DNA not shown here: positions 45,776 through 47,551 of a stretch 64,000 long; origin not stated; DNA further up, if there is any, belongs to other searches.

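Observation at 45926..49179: Two translationally coupled, divergent secretin paralogs with no cognate secretion or pilus machinery nearby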

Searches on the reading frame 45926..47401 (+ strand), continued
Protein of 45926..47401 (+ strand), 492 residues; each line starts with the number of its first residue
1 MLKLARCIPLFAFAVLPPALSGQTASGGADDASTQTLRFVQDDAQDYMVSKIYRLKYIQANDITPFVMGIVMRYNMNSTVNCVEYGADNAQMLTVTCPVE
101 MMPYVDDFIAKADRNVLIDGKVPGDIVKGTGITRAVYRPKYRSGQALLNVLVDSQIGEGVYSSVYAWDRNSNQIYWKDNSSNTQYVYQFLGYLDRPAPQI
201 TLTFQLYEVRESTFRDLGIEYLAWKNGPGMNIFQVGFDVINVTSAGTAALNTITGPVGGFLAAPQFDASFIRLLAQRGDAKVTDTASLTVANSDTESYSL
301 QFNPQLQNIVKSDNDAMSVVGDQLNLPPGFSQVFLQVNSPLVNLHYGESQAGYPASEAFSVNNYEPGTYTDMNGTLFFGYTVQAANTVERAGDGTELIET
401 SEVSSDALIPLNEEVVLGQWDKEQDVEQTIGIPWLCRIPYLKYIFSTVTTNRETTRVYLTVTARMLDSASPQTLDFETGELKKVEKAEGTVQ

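Call 62: find_encoding_contigs(protein=P0348, flank=10000, max_places=1)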
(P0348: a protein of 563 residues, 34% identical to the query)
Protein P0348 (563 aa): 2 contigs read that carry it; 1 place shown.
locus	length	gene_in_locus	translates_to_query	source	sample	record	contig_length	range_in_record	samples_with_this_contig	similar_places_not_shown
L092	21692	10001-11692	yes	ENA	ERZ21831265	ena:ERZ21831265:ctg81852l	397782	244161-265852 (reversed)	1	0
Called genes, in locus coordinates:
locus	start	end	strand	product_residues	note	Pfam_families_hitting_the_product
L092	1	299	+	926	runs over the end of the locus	PF09586:YfhO (faint)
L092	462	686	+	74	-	-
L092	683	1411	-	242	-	PF14622:Ribonucleas_3_3, PF00636:Ribonuclease_3, PF00035:dsrm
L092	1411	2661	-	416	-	PF00109:ketoacyl-synt, PF02801:Ketoacyl-synt_C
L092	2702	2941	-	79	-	PF00550:PP-binding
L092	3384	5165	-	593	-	-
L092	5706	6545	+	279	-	PF01476:LysM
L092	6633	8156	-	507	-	PF00206:Lyase_1, PF14698:ASL_C2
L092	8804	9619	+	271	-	PF02752:Arrestin_C (weak)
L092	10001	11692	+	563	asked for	PF00263:Secretin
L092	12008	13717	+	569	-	PF00263:Secretin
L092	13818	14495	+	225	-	PF13472:Lipase_GDSL_2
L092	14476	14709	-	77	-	-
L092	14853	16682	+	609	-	PF00270:DEAD, PF00271:Helicase_C, PF16124:RecQ_Zn_bind, PF09382:RQC, PF00570:HRDC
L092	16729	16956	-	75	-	PF04255:DUF433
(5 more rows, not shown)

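Call 63: find_encoding_contigs(protein=P0326, flank=10000, max_places=1)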
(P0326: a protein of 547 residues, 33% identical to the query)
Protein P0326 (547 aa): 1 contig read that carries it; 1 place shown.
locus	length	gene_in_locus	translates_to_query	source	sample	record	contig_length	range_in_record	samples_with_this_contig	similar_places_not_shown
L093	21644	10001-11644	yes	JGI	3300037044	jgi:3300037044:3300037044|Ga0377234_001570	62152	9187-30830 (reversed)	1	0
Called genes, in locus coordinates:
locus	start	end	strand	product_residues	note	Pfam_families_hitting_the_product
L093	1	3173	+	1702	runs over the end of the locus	PF02687:FtsX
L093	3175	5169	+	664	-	PF03169:OPT (weak)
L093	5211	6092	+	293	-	-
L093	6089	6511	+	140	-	PF05402:PqqD (weak)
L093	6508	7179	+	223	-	PF02687:FtsX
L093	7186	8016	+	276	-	PF00005:ABC_tran, PF02463:SMC_N (faint), PF13304:AAA_21 (faint)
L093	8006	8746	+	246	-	PF00005:ABC_tran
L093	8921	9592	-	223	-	PF05635:23S_rRNA_IVP (weak)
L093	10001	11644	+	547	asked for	PF03958:Secretin_N (faint)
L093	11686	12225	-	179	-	PF08212:Lipocalin_2, PF00061:Lipocalin (weak)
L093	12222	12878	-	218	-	PF01914:MarC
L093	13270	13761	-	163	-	-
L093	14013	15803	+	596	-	PF02310:B12-binding, PF04055:Radical_SAM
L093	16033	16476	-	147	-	PF22769:DCD, PF00692:dUTPase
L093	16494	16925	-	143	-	PF15891:Nuc_deoxyri_tr2, PF05014:Nuc_deoxyrib_tr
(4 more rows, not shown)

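Call 76: find_encoding_contigs(protein=P0354, flank=8000, max_places=2)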
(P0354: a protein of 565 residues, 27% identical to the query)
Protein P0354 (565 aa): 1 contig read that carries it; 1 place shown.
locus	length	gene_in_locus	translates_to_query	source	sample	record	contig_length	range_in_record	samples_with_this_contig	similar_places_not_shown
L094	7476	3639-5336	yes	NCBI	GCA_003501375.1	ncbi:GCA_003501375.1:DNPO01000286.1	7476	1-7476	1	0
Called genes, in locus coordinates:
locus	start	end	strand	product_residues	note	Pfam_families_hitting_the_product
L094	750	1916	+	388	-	-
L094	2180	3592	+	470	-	PF03958:Secretin_N (faint), PF00263:Secretin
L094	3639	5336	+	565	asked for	PF00263:Secretin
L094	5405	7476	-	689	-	PF10114:PocR, PF08447:PAS_3 (weak), PF00512:HisKA (weak), PF02518:HATPase_c, PF00072:Response_reg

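Call 77: find_encoding_contigs(protein=P0367, flank=8000, max_places=2)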
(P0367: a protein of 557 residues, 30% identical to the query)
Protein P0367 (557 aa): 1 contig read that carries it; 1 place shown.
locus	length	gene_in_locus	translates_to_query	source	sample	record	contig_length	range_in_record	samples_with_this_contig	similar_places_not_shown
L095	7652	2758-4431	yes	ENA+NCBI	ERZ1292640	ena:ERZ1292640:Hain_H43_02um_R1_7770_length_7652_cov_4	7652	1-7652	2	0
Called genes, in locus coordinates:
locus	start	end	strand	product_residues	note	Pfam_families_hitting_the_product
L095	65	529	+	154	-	PF00364:Biotin_lipoyl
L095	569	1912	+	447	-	PF00289:Biotin_carb_N, PF02786:CPSase_L_D2, PF07478:Dala_Dala_lig_C, PF02785:Biotin_carb_C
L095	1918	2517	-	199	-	PF00475:IGPD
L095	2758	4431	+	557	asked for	PF00263:Secretin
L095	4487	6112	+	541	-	PF00263:Secretin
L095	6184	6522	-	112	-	PF04026:SpoVG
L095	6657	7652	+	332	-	PF13522:GATase_6, PF13537:GATase_7, PF00733:Asn_synthase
